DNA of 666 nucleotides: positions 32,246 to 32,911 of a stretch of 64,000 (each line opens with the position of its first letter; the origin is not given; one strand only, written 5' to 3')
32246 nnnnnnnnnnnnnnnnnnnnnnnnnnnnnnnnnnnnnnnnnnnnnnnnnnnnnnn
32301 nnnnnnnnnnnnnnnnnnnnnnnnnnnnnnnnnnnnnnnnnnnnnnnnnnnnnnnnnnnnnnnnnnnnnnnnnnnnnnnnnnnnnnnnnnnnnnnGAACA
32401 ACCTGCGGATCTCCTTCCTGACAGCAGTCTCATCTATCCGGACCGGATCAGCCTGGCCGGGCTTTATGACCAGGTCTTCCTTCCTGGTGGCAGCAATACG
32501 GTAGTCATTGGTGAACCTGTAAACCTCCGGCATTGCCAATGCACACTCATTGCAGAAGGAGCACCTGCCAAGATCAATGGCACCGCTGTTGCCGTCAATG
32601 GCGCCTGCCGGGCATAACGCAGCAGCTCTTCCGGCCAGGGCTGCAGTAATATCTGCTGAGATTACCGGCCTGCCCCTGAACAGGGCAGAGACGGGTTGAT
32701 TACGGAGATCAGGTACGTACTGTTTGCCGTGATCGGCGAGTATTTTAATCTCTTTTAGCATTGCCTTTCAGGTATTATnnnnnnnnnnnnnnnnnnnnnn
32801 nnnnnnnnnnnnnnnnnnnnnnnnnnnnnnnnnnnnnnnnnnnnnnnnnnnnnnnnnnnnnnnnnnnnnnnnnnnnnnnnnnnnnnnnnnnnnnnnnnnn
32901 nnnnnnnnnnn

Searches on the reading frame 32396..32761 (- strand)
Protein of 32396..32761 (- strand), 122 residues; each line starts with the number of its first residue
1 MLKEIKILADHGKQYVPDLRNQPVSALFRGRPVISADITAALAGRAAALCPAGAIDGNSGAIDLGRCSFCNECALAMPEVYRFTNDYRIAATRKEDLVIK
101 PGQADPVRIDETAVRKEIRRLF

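Call 73: search_solved_structures(query=window:32396-32761:-, max_evalue=10, show_alignments=5)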
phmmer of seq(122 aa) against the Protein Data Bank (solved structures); distinct sequences matched with E-value up to 10: 14.
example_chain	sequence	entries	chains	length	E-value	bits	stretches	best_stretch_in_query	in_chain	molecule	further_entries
6cfw_N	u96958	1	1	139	0.016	18.4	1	17-107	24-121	NADH-plastoquinone oxidoreductase subunit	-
7z0s_F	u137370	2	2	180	0.016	18.4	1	27-98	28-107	Formate hydrogenlyase subunit 6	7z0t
6u8y_N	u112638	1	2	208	0.12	15.6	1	60-99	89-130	NADH dehydrogenase subunit I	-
3or2_A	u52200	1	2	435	0.34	14.1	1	22-84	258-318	Sulfite redcutase subunit alpha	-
3or1_A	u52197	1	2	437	0.35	14.1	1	22-84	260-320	Sulfite reductase alpha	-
7p69_I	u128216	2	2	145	0.5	13.6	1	62-100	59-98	NADH-quinone oxidoreductase subunit I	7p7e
7p61_I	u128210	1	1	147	0.53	13.5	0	61-100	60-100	NADH-quinone oxidoreductase subunit I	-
7p62_I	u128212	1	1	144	0.59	13.4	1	62-100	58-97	NADH-quinone oxidoreductase subunit I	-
7p7k_I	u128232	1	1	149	0.63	13.3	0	61-100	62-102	NADH-quinone oxidoreductase subunit I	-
3qn3_A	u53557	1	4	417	0.71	13.1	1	28-64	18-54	Enolase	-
3mm5_A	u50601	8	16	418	0.78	13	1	45-82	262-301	Sulfite reductase, dissimilatory-type subunit alpha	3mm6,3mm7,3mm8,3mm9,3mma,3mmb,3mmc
7awt_I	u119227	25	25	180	0.86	12.8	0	61-100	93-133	NADH-quinone oxidoreductase subunit I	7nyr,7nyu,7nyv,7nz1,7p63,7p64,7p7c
2v4j_A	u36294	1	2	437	1.2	12.4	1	4-83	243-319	SULFITE REDUCTASE, DISSIMILATORY-TYPE SUBUNIT ALPHA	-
9g03_E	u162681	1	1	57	1.5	12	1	42-78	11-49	Ferredoxin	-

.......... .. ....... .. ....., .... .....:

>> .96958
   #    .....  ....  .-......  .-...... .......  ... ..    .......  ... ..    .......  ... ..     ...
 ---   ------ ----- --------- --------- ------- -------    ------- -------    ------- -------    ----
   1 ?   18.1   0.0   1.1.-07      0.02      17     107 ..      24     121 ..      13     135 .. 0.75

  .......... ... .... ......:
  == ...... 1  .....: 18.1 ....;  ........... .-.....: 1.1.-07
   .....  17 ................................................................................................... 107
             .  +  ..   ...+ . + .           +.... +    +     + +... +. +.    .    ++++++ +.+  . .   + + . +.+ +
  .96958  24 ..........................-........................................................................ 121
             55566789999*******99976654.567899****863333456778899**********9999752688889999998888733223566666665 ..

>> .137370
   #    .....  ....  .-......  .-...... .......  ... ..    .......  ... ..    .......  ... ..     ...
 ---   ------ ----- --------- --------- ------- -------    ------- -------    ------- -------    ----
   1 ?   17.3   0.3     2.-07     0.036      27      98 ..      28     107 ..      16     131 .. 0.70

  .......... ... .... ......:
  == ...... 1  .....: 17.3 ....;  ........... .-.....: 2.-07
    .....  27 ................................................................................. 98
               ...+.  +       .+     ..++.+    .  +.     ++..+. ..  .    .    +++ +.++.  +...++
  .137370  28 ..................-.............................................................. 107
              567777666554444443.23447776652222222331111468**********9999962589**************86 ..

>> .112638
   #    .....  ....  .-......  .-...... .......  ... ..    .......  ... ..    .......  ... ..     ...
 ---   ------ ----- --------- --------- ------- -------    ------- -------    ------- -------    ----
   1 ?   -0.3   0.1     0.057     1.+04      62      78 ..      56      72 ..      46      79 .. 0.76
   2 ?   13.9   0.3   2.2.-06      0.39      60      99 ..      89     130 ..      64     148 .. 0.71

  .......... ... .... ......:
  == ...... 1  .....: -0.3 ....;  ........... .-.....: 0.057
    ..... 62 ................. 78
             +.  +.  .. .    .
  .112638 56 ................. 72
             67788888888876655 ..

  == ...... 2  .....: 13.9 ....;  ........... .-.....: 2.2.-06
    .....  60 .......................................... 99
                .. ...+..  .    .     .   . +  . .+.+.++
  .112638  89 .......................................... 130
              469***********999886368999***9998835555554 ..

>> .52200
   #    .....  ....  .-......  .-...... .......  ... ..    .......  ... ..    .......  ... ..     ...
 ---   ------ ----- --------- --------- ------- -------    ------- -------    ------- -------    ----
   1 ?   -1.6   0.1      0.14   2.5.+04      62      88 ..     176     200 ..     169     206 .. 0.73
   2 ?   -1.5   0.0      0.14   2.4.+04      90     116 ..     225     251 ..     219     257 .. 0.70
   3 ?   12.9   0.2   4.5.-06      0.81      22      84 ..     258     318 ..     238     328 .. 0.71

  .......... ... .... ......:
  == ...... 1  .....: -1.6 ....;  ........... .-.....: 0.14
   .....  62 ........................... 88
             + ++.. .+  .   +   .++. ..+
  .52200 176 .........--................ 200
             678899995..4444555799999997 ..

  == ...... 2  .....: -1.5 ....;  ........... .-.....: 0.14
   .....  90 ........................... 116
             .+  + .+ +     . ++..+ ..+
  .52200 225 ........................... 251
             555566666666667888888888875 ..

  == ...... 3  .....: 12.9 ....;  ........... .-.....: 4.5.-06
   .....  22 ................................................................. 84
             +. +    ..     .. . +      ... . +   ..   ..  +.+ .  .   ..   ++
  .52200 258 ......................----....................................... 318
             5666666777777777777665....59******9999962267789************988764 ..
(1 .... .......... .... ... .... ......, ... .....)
